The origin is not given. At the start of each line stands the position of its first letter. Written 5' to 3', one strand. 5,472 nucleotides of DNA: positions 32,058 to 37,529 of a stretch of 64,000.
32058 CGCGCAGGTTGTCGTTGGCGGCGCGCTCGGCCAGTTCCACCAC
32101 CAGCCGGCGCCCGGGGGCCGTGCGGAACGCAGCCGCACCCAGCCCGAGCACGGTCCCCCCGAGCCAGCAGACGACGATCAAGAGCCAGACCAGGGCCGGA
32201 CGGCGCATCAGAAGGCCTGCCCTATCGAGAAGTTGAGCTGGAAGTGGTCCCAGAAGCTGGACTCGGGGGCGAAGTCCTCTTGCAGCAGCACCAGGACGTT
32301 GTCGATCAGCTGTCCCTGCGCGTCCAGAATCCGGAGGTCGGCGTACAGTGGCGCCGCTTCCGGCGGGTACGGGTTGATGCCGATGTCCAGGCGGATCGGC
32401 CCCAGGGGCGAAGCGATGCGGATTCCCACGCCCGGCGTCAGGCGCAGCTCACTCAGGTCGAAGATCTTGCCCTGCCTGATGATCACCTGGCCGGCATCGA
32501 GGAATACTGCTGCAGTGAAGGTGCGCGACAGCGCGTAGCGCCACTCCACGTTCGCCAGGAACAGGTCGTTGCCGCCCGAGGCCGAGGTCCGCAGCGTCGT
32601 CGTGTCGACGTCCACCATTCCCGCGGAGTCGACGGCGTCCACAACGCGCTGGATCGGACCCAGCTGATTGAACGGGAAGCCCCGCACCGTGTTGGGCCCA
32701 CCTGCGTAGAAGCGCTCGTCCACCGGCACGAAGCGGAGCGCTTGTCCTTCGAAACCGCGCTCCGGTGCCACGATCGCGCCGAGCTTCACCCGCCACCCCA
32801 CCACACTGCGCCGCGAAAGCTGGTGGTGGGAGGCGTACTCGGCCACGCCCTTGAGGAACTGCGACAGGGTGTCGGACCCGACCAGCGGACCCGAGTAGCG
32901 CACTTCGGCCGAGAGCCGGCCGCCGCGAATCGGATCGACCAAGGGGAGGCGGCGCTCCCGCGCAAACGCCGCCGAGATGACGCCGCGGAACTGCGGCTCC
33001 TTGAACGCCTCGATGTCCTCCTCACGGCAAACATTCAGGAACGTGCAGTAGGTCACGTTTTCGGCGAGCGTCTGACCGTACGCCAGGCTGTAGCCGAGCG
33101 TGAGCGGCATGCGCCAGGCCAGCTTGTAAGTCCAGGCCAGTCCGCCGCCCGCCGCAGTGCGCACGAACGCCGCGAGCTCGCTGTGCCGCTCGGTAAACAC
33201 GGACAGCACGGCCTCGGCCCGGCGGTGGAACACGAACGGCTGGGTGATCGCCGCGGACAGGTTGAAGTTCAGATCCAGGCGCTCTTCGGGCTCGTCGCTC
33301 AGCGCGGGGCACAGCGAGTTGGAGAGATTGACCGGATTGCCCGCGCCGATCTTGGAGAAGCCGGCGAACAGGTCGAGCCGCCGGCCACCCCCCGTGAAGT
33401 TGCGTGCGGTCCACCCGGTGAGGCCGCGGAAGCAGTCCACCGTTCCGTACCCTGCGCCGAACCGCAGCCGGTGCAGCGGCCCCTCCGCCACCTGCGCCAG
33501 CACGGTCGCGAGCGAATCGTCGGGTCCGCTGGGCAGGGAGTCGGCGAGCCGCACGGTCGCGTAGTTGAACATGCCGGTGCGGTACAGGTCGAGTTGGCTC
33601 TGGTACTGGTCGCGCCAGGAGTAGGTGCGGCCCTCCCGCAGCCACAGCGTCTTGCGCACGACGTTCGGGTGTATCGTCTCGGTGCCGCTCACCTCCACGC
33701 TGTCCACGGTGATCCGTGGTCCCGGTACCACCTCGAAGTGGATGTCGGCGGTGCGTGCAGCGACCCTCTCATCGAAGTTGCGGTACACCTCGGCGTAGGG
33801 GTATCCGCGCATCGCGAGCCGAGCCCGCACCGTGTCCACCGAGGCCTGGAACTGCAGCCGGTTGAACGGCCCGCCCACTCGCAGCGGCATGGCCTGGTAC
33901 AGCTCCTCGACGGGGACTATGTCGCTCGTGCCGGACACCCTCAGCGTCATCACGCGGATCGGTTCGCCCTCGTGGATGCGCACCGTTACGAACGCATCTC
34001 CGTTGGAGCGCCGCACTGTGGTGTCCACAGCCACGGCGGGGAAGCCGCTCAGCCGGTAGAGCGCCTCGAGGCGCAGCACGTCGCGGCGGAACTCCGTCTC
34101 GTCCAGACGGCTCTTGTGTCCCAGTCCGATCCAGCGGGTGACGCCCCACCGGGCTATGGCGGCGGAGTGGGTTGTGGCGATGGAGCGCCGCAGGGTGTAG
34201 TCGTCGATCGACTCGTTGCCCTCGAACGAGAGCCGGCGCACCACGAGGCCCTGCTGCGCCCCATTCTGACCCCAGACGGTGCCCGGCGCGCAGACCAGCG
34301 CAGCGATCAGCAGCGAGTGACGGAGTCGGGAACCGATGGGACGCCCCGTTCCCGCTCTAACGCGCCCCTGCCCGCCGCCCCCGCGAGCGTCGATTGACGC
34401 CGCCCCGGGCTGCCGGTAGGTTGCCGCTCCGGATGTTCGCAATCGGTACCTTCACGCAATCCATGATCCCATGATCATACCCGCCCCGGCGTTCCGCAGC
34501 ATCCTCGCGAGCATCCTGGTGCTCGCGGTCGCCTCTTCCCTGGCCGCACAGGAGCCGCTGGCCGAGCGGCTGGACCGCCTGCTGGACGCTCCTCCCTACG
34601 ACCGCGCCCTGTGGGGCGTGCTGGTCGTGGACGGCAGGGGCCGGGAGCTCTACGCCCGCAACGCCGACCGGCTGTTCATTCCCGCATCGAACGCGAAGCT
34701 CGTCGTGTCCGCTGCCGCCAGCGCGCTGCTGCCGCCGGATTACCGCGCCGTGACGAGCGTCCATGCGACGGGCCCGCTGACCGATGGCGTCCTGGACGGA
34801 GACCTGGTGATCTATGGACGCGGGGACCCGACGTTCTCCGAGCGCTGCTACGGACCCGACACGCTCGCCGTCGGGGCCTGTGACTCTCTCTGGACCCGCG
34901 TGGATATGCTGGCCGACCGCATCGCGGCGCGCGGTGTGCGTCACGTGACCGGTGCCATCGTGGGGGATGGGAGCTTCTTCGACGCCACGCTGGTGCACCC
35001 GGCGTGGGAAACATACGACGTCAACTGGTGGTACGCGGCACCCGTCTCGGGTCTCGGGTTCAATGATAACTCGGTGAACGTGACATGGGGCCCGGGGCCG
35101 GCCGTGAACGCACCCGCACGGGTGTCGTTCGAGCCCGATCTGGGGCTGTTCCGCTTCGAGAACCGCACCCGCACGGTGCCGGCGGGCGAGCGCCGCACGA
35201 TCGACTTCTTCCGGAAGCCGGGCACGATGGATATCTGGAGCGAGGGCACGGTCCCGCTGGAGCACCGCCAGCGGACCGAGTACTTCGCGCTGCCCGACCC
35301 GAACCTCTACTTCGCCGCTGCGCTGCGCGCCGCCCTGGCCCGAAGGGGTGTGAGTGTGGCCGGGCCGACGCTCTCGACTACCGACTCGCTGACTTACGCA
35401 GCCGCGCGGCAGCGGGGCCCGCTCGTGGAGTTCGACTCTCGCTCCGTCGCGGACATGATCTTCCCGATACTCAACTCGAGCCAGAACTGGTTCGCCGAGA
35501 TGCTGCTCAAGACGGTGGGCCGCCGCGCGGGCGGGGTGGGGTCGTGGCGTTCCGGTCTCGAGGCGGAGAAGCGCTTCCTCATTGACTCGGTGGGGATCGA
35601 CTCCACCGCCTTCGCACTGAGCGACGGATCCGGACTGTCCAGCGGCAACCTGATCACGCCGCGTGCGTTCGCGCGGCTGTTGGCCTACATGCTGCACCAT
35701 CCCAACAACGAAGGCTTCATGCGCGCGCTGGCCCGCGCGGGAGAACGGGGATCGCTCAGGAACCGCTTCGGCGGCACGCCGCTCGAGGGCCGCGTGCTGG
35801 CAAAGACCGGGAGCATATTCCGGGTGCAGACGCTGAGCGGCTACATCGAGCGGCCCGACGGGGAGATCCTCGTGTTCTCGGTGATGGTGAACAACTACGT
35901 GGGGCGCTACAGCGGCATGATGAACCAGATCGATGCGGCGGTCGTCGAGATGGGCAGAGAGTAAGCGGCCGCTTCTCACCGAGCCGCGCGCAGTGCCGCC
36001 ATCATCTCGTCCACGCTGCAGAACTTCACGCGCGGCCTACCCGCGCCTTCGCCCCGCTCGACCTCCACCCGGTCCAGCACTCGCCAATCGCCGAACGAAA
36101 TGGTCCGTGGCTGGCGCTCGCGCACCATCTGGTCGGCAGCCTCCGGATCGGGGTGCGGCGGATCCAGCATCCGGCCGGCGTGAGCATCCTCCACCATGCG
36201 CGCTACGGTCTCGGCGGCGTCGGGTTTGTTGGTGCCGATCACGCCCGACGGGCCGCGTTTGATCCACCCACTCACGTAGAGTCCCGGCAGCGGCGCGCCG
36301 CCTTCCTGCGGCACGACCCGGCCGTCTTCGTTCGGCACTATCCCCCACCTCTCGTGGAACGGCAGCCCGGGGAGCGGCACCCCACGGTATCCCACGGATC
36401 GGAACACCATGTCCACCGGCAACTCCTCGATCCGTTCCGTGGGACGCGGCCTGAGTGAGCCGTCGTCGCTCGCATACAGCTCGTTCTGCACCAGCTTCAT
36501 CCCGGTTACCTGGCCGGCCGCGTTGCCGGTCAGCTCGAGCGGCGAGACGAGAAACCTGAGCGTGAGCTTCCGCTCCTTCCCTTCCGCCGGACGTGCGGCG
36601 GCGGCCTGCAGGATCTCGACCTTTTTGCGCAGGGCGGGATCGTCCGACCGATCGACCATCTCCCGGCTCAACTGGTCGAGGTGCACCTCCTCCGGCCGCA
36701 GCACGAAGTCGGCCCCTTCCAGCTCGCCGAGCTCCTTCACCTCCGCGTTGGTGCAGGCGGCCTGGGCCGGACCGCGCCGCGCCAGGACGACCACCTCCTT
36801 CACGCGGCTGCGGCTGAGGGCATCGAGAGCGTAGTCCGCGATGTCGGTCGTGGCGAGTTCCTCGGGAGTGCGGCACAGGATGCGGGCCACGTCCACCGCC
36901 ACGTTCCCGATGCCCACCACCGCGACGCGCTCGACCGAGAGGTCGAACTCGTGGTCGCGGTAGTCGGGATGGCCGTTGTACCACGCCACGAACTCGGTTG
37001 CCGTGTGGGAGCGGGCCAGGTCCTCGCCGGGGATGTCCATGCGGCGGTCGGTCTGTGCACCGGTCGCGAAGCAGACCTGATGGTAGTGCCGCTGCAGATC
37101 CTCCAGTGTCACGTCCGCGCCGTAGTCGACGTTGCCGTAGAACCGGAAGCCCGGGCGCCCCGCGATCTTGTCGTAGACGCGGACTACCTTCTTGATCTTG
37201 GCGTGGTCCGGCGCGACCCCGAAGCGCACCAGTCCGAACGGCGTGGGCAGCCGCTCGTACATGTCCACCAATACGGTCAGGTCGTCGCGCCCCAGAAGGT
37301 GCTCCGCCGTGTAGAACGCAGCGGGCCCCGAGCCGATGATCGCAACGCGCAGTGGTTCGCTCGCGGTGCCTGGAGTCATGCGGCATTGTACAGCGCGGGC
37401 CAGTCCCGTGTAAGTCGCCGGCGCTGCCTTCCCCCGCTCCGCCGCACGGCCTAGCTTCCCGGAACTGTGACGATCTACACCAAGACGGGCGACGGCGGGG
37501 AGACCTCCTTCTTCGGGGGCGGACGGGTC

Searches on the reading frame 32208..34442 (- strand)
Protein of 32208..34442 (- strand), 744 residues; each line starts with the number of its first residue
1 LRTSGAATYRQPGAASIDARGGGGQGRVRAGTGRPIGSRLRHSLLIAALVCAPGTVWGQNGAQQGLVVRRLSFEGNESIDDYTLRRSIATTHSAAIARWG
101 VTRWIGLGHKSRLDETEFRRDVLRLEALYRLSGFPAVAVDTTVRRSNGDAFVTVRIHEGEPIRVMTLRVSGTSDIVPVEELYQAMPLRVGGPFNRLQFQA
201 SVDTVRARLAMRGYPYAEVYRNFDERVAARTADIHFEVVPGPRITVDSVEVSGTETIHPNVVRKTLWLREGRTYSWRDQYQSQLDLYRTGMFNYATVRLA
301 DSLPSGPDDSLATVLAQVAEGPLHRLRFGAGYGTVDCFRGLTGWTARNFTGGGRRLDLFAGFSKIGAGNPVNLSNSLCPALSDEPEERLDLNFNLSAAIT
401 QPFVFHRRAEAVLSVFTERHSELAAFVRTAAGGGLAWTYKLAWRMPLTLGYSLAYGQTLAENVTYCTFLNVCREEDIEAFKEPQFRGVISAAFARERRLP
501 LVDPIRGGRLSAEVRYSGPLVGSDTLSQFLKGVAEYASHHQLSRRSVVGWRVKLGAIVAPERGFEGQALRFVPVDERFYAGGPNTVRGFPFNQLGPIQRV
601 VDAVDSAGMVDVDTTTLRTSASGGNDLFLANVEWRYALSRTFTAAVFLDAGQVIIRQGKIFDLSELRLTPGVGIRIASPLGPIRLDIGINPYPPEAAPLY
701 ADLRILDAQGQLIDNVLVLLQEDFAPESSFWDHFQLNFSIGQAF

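Call 38: search_protein_families(library=pfam, proteins=[window:32208-34442:-], max_evalue=0.00001)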
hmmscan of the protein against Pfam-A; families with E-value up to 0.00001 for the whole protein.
window:32208-34442:- (744 aa): 2 families
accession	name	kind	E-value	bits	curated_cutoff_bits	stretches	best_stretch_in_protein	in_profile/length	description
PF01103.29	Omp85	-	3.8e-29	102.7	24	1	378-743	16-324/325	Omp85 superfamily domain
PF07244.20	POTRA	-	1.1e-21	77.8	21.3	1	166-241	5-79/79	Surface antigen variable number repeat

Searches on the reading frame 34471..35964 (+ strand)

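Call 38: search_protein_families(library=pfam, proteins=[window:34471-35964:+], max_evalue=0.00001)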
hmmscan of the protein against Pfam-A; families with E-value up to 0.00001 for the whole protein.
window:34471-35964:+ (497 aa): 1 family
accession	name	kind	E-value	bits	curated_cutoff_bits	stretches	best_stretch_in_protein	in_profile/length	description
PF02113.21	Peptidase_S13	-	6.7e-85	285.9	22.8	1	31-481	2-429/444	D-Ala-D-Ala carboxypeptidase 3 (S13) family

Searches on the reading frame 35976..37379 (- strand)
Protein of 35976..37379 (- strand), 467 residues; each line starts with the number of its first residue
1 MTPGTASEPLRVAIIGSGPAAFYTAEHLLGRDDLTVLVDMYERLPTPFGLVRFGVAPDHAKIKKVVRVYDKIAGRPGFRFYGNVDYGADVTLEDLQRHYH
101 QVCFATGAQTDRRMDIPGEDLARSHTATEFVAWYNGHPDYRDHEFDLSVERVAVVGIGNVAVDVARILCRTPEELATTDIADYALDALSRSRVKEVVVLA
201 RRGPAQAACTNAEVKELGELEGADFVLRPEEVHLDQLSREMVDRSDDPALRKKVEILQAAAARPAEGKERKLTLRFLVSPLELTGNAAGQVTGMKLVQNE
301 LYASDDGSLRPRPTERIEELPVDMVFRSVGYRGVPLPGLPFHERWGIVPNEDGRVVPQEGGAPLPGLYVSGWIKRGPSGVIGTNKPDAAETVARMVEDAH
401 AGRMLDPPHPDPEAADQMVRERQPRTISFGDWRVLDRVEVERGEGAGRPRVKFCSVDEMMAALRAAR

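Call 38: search_protein_families(library=pfam, proteins=[window:35976-37379:-], max_evalue=0.00001)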
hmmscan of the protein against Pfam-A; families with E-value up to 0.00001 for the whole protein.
window:35976-37379:- (467 aa): 1 family
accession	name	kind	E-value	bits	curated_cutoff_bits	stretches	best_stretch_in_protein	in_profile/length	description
PF07992.20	Pyr_redox_2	-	1.4e-11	44.8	26.1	1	11-174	2-167/291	Pyridine nucleotide-disulphide oxidoreductase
